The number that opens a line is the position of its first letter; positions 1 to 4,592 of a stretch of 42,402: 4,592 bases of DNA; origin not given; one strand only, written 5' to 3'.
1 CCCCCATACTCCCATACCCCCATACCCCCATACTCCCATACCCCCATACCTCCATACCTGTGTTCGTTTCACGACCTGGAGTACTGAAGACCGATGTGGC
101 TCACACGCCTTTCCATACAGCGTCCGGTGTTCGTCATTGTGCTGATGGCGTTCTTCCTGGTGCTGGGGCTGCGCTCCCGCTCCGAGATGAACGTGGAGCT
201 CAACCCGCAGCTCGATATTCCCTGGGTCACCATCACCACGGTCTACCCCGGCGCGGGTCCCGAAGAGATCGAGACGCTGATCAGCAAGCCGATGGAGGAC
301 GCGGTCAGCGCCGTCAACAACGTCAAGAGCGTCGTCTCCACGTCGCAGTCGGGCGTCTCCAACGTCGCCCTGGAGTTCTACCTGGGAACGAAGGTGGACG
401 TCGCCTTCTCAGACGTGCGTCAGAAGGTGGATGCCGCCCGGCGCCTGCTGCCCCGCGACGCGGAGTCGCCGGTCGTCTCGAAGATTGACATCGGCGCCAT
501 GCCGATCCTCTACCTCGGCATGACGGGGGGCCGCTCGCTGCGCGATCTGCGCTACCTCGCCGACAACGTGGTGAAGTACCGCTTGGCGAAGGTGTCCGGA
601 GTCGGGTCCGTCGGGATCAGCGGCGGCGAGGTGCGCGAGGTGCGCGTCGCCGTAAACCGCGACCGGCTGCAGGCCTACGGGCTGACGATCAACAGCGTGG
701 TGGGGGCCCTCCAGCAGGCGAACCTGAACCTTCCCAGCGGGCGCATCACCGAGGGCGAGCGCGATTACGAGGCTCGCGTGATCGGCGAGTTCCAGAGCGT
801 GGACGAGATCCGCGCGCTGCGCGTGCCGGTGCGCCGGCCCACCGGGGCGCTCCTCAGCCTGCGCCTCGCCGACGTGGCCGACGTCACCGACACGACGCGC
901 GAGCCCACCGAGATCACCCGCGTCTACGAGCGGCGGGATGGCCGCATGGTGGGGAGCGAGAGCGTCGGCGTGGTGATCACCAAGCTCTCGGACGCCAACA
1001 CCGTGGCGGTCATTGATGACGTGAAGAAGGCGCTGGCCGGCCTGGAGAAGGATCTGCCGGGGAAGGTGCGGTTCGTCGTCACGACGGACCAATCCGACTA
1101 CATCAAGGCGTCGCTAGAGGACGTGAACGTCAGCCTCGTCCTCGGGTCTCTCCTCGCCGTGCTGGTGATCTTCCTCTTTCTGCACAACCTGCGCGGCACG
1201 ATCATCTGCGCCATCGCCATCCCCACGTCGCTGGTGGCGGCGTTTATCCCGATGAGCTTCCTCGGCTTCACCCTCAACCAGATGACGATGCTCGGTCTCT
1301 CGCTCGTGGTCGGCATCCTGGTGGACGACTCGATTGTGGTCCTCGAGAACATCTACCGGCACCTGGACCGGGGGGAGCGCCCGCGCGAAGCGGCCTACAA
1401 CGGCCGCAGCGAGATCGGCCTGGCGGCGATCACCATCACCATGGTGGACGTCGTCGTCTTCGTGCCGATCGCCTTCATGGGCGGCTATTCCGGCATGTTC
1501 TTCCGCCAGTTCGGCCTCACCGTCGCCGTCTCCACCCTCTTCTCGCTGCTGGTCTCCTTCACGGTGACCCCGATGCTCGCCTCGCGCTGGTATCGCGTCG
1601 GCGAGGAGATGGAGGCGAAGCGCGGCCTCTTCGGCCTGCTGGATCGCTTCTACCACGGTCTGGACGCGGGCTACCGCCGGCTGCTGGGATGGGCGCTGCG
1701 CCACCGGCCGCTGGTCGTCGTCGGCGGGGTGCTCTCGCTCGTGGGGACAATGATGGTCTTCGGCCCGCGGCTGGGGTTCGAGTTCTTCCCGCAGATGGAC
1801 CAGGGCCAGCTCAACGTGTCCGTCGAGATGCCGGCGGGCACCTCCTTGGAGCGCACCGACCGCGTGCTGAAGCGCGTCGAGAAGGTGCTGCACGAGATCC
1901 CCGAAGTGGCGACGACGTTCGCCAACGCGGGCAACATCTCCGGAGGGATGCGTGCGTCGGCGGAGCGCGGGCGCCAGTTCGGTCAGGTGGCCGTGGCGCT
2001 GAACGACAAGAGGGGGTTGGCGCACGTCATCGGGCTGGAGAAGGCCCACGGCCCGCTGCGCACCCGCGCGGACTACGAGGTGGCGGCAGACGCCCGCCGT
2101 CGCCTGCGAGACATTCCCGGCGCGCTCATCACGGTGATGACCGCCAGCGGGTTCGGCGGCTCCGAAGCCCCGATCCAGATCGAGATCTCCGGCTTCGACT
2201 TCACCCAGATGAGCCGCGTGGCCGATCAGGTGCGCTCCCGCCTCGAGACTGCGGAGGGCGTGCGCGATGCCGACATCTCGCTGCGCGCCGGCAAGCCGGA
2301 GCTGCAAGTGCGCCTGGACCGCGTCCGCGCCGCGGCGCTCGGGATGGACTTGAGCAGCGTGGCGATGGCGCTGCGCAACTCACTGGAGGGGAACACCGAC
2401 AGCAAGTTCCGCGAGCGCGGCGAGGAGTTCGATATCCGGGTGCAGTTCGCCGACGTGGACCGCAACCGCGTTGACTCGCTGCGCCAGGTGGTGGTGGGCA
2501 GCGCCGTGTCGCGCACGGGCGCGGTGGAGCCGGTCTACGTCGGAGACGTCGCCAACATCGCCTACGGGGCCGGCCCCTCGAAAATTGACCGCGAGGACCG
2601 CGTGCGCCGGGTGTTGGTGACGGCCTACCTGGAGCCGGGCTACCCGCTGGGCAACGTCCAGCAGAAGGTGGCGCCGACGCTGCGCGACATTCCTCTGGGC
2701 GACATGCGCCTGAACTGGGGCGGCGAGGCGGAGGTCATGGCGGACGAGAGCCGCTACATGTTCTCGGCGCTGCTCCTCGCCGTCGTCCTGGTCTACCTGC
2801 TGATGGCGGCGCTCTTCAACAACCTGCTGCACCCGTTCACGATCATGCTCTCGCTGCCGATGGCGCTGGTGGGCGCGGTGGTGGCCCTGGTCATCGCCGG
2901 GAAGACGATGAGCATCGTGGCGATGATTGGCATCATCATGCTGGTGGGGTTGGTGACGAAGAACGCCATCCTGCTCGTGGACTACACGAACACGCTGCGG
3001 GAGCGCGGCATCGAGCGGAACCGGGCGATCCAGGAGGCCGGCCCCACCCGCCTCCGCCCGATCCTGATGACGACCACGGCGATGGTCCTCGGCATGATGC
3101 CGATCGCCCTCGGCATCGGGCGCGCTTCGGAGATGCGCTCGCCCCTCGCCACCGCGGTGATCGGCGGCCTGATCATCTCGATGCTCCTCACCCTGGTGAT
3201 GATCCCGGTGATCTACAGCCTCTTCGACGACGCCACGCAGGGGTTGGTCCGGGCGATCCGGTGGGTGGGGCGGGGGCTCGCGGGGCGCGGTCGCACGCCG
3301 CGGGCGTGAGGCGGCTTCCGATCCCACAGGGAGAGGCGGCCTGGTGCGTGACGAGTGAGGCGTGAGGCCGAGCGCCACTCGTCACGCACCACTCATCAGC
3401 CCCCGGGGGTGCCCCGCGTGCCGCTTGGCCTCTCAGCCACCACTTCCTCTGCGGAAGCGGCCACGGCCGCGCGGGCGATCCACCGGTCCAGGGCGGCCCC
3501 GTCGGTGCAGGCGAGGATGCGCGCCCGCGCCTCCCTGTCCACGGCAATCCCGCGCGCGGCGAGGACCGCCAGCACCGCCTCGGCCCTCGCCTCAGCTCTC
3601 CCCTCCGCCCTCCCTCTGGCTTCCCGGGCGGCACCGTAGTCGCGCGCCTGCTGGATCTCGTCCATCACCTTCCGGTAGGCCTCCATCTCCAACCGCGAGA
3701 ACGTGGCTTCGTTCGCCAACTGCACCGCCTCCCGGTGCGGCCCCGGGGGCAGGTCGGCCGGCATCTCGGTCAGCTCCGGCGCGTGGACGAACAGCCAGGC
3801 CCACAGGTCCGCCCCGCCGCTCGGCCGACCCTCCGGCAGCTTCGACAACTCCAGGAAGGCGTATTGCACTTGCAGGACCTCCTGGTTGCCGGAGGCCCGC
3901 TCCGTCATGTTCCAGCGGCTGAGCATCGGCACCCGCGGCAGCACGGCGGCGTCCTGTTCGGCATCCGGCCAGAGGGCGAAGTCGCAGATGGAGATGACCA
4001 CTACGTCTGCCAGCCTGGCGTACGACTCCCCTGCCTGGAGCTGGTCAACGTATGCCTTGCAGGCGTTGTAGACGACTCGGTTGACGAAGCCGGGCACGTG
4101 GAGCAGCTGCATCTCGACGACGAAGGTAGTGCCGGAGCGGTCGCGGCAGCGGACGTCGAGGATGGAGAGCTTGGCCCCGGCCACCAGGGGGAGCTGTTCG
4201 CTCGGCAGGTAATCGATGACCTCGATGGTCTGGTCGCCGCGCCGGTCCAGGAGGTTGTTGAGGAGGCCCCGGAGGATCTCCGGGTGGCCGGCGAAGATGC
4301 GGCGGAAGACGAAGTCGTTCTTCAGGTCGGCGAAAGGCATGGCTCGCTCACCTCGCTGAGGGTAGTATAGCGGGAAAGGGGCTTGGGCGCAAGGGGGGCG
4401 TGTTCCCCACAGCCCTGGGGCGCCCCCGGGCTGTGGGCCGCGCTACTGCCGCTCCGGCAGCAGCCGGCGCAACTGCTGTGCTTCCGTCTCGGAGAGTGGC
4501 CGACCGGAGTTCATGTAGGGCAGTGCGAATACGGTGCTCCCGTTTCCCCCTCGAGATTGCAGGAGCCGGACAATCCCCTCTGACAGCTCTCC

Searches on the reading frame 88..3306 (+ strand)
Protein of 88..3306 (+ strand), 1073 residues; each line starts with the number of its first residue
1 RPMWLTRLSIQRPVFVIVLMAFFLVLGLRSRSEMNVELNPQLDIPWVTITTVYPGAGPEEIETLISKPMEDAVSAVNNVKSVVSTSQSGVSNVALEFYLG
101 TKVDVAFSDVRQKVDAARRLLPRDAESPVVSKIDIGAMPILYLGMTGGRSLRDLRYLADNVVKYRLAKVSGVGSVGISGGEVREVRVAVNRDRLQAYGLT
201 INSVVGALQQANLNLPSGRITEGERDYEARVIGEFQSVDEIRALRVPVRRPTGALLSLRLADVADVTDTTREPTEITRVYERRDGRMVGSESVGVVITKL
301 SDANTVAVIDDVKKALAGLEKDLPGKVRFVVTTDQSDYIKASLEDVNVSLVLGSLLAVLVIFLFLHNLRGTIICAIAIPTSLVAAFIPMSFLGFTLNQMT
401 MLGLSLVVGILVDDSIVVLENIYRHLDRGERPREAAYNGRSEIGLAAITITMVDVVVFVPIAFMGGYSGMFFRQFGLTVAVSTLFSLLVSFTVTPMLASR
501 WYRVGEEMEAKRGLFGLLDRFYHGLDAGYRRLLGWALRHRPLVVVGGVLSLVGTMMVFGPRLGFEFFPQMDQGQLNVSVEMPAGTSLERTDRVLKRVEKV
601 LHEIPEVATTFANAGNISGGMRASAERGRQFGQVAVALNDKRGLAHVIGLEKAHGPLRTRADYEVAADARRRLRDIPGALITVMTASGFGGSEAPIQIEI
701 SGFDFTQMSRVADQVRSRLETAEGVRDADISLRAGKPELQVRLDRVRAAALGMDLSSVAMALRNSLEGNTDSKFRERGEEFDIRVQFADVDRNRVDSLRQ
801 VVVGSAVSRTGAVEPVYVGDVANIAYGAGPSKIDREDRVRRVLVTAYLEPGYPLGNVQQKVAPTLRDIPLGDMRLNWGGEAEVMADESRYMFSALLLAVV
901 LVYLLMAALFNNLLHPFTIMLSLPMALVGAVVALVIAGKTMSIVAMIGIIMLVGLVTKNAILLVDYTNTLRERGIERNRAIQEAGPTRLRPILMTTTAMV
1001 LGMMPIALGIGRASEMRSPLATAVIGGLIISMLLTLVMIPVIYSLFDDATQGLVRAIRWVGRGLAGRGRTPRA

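Call 84: search_protein_families(library=pfam, proteins=[window:88-3306:+], max_evalue=0.00001)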
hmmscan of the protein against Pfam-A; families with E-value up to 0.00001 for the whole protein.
window:88-3306:+ (1073 aa): 2 families
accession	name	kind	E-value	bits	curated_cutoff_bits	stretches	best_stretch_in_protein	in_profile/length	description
PF00873.25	ACR_tran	-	4.9e-258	859.2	28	1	6-1046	2-1020/1021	AcrB/AcrD/AcrF family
PF03176.21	MMPL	-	5.2e-12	45.8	20.5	2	308-501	106-302/333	MMPL family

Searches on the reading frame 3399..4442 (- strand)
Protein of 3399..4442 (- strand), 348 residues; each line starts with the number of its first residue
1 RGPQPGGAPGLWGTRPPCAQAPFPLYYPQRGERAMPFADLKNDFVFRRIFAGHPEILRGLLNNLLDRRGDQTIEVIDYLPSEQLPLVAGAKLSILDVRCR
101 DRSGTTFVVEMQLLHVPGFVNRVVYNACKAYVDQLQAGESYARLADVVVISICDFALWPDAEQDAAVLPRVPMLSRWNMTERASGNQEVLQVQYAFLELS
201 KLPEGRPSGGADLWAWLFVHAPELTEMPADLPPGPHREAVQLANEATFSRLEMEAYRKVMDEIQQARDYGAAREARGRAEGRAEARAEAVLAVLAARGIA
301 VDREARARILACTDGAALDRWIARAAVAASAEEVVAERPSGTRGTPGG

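Call 84: search_protein_families(library=pfam, proteins=[window:3399-4442:-], max_evalue=0.00001)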
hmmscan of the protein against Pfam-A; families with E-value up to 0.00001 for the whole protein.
window:3399-4442:- (348 aa): 1 family
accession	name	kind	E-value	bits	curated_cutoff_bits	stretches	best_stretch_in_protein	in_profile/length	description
PF12784.13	PDDEXK_2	-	3.8e-28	99.2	27.4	1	41-259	2-215/229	PD-(D/E)XK nuclease family transposase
